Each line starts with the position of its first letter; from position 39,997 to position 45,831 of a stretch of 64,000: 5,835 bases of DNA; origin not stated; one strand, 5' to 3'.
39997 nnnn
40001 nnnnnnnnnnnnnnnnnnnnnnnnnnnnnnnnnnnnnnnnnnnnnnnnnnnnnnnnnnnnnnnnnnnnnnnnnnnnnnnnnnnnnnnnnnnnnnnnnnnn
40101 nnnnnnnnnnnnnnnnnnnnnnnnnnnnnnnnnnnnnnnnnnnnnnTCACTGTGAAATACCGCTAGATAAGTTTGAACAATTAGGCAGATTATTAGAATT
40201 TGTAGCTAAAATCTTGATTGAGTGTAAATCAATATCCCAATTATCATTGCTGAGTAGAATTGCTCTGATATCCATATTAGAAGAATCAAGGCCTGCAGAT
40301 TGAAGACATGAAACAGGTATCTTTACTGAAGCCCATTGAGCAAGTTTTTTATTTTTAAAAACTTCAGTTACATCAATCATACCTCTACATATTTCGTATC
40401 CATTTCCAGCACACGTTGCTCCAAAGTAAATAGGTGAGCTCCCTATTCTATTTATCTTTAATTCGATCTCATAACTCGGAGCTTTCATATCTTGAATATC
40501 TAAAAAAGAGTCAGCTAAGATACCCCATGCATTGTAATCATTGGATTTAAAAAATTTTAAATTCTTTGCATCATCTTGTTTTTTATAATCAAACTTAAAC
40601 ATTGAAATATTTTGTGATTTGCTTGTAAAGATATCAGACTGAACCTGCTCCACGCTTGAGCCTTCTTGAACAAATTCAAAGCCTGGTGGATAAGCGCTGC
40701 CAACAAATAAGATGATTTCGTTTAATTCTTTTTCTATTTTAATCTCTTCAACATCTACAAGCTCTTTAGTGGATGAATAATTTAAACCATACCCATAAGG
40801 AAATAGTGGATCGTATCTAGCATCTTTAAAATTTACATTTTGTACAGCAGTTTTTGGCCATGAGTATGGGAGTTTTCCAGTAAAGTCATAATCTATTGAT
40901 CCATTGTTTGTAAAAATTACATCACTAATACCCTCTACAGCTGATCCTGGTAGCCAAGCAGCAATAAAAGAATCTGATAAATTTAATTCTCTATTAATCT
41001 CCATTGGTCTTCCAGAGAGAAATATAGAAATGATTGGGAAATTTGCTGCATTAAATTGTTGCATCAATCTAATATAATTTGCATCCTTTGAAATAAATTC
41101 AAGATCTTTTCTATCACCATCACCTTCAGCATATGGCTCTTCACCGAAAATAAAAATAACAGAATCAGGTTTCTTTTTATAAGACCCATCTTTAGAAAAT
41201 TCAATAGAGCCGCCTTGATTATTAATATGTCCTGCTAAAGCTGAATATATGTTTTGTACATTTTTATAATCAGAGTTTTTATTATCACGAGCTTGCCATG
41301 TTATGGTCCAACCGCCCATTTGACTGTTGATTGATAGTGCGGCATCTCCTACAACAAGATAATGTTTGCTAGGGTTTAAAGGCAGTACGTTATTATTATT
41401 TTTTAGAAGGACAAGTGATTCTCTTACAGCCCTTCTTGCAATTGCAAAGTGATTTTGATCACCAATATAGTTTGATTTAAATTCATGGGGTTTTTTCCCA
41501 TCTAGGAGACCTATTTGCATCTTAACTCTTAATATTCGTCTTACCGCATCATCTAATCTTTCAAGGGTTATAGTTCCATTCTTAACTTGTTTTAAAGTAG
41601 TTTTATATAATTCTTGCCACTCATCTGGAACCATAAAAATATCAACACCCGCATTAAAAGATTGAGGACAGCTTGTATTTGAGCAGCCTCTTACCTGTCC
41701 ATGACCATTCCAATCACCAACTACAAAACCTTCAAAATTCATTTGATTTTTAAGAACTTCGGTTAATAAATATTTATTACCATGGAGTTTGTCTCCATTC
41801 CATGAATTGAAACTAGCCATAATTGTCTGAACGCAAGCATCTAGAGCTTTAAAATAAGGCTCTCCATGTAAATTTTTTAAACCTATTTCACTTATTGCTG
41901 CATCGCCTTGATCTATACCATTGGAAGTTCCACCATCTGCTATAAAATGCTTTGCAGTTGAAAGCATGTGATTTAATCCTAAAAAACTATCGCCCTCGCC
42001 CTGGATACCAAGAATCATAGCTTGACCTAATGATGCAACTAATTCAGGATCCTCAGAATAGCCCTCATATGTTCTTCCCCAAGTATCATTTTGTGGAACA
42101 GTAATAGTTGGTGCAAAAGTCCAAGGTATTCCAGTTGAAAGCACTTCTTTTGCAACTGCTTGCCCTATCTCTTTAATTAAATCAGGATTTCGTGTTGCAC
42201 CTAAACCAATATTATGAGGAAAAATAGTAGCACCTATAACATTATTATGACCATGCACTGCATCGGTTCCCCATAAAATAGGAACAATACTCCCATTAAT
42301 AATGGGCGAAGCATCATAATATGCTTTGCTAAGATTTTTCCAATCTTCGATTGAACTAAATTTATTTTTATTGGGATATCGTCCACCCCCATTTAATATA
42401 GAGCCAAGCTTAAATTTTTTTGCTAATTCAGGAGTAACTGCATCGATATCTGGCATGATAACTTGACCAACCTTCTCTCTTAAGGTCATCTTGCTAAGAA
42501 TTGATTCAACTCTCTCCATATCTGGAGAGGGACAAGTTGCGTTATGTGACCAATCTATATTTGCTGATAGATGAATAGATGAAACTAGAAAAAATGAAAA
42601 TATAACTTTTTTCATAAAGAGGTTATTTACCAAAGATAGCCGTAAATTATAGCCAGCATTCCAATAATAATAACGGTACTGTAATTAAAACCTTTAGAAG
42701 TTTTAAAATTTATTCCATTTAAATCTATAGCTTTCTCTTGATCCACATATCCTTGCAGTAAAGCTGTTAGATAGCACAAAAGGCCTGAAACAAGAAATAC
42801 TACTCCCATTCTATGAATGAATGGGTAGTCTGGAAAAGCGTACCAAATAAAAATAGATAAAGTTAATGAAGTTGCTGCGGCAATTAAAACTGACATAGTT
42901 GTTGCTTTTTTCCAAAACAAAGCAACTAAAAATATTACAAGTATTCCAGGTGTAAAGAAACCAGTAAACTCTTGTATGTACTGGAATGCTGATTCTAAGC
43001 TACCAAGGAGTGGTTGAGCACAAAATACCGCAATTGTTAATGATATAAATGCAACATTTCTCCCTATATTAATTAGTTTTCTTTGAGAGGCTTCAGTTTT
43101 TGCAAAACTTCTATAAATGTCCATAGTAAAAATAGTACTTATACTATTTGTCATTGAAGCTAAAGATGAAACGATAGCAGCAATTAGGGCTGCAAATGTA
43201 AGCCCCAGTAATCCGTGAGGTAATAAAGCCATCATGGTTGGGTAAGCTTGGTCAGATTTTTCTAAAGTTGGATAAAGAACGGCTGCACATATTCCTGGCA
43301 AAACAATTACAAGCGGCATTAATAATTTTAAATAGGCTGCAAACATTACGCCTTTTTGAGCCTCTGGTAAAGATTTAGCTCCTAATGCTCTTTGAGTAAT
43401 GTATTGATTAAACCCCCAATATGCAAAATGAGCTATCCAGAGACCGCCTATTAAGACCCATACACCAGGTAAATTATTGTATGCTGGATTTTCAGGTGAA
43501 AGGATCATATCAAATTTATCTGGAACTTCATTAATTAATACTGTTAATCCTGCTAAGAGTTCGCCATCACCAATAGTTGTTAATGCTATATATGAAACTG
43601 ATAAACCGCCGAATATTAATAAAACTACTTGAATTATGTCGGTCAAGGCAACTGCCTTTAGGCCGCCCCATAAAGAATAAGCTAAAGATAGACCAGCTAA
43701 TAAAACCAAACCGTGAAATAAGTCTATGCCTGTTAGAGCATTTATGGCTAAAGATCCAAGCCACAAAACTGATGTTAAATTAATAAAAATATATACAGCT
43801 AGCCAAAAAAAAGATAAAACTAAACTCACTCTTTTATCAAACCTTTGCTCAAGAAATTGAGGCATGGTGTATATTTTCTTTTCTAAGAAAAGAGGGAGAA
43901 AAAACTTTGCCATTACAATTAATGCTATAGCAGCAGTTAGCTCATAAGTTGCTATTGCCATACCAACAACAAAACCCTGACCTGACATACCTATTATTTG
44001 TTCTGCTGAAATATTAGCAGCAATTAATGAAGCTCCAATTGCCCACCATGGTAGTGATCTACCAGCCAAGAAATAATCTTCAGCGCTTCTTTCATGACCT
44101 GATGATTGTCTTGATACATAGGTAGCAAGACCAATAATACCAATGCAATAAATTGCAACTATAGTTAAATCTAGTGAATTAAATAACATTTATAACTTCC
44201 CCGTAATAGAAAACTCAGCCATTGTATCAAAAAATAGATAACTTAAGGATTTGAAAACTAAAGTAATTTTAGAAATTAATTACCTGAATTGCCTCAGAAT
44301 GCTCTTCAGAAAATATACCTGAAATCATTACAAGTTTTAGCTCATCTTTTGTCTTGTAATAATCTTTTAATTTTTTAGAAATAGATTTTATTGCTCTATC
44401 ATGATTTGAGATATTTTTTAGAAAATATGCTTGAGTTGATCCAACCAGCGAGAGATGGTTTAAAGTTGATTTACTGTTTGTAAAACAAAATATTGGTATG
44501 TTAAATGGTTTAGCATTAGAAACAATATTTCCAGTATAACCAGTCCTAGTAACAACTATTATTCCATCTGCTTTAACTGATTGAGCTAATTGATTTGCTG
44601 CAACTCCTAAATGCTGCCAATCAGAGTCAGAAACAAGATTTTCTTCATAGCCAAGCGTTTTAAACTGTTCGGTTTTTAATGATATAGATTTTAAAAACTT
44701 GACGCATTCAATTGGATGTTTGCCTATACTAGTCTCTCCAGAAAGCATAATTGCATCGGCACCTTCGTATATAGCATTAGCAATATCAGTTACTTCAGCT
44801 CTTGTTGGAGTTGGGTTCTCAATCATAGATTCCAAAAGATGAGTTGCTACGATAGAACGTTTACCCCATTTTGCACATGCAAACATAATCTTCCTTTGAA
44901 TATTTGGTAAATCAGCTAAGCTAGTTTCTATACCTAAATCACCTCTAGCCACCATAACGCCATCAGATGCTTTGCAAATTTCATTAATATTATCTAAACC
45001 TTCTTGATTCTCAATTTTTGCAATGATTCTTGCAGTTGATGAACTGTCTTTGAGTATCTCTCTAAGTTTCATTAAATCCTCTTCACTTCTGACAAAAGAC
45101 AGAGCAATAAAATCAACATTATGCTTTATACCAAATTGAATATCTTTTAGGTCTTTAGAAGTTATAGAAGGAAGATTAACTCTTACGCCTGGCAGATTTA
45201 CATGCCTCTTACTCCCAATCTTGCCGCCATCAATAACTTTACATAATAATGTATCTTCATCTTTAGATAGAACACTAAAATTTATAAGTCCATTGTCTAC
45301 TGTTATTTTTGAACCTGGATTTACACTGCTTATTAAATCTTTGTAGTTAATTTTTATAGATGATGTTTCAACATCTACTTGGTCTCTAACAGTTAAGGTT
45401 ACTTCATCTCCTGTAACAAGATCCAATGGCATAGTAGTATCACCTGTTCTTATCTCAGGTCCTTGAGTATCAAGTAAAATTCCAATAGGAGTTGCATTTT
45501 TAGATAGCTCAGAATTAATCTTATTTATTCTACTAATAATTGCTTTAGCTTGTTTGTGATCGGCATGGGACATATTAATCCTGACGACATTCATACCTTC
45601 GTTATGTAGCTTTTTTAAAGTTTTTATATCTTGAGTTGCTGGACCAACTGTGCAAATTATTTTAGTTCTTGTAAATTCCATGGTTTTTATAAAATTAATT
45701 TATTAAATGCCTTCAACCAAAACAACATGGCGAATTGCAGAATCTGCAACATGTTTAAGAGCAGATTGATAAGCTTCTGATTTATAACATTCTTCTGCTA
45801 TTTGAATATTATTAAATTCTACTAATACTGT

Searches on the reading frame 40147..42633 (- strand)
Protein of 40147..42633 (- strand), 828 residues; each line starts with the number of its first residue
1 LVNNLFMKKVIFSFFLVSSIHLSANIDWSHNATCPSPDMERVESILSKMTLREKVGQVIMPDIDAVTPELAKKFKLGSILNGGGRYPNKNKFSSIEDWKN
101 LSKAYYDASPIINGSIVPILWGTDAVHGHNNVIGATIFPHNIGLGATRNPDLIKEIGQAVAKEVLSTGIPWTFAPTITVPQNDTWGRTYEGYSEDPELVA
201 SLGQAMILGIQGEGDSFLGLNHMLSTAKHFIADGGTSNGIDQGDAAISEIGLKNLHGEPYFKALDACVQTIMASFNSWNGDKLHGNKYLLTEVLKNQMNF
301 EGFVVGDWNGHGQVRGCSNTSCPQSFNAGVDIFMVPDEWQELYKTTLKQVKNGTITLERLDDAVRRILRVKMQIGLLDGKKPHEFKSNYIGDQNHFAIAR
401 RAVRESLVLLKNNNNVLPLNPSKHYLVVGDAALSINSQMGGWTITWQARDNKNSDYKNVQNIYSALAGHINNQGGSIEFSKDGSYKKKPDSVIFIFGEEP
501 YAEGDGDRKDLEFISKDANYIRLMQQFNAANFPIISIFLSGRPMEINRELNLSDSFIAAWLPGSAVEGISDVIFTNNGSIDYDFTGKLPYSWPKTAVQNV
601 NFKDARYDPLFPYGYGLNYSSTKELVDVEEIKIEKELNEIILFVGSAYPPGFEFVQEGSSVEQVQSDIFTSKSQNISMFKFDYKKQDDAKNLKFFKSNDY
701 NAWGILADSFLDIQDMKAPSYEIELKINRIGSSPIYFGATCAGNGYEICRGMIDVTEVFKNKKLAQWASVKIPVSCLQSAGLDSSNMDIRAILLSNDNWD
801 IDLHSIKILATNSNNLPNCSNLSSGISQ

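Call 78: search_protein_families(library=pfam, proteins=[window:40147-42633:-], max_evalue=0.00001)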
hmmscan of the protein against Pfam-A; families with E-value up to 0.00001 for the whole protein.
window:40147-42633:- (828 aa): 3 families
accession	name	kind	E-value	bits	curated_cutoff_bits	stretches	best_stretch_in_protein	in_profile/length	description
PF00933.27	Glyco_hydro_3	-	1.3e-79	268.3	27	1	50-370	1-316/316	Glycosyl hydrolase family 3 N terminal domain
PF01915.27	Glyco_hydro_3_C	-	2.5e-29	103.1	31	1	407-619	1-200/200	Glycosyl hydrolase family 3 C-terminal domain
PF18559.7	Exop_C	-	2.2e-15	57.2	26.1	1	655-808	7-155/155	Galactose-binding domain-like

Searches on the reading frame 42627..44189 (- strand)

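Call 78: search_protein_families(library=pfam, proteins=[window:42627-44189:-], max_evalue=0.00001)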
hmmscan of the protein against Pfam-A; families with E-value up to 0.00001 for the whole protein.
window:42627-44189:- (520 aa): 1 family
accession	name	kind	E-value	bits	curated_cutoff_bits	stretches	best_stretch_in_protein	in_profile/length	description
PF00474.23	SSF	-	5e-61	207.2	22.8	1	39-434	1-399/406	Sodium:solute symporter family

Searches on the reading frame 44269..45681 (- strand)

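Call 78: search_protein_families(library=pfam, proteins=[window:44269-45681:-], max_evalue=0.00001)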
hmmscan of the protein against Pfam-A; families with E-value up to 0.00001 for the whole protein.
window:44269-45681:- (470 aa): 2 families
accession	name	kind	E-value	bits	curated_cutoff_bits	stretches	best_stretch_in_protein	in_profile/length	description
PF00224.27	PK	-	8.5e-113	377.2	30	1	4-327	2-328/328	Pyruvate kinase, barrel domain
PF02887.21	PK_C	-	7e-13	49.1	28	1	361-460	6-106/114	Pyruvate kinase, alpha/beta domain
